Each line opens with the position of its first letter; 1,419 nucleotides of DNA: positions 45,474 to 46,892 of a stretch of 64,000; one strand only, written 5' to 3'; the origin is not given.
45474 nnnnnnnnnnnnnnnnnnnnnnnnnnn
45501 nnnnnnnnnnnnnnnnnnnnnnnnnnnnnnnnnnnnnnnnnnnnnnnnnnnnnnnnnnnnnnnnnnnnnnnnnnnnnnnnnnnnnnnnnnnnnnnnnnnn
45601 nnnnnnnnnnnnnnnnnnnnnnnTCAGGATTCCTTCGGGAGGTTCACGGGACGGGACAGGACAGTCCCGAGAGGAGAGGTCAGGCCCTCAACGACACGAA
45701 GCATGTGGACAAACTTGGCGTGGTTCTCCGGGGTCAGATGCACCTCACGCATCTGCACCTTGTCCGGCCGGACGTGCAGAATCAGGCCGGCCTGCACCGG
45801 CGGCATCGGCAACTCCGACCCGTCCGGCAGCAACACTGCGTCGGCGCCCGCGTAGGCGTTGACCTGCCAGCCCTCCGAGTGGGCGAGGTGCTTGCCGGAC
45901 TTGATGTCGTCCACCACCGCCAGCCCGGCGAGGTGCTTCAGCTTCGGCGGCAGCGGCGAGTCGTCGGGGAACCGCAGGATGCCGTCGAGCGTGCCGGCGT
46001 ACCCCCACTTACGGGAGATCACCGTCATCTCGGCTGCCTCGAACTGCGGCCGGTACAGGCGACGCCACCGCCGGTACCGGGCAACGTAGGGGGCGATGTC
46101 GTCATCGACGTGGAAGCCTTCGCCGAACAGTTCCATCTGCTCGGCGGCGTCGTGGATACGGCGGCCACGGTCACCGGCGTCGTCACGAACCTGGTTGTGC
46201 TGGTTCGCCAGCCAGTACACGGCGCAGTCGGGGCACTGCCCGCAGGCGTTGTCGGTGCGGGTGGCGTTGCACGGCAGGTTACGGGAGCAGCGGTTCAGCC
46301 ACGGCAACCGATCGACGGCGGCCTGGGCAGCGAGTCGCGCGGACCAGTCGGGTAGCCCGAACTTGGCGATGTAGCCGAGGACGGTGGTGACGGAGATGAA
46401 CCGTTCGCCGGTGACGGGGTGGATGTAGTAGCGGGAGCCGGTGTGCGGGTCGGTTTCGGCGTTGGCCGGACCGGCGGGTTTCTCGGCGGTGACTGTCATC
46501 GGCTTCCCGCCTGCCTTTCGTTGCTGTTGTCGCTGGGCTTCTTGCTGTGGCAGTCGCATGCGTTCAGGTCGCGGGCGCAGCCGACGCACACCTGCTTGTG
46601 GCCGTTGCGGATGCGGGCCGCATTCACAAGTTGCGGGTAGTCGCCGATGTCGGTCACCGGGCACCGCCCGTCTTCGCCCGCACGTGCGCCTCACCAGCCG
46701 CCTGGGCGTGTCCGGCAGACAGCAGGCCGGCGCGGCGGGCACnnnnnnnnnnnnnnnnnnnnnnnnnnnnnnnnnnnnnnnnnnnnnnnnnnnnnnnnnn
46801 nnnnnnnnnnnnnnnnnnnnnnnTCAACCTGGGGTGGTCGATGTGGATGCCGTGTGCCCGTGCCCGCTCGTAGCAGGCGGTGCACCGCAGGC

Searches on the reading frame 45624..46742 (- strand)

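Call 38: search_protein_families(library=phrogs, proteins=[window:45624-46742:-], max_evalue=0.00001)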
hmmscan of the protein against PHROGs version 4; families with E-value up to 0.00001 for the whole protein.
window:45624-46742:- (372 aa): 2 families
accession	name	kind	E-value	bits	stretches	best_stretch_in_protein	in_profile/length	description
phrog_298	-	DNA, RNA and nucleotide metabolism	3.1e-32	113.1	1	70-346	20-251/293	exonuclease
phrog_466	-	DNA, RNA and nucleotide metabolism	2.6e-11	44.5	1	113-328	131-349/446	exonuclease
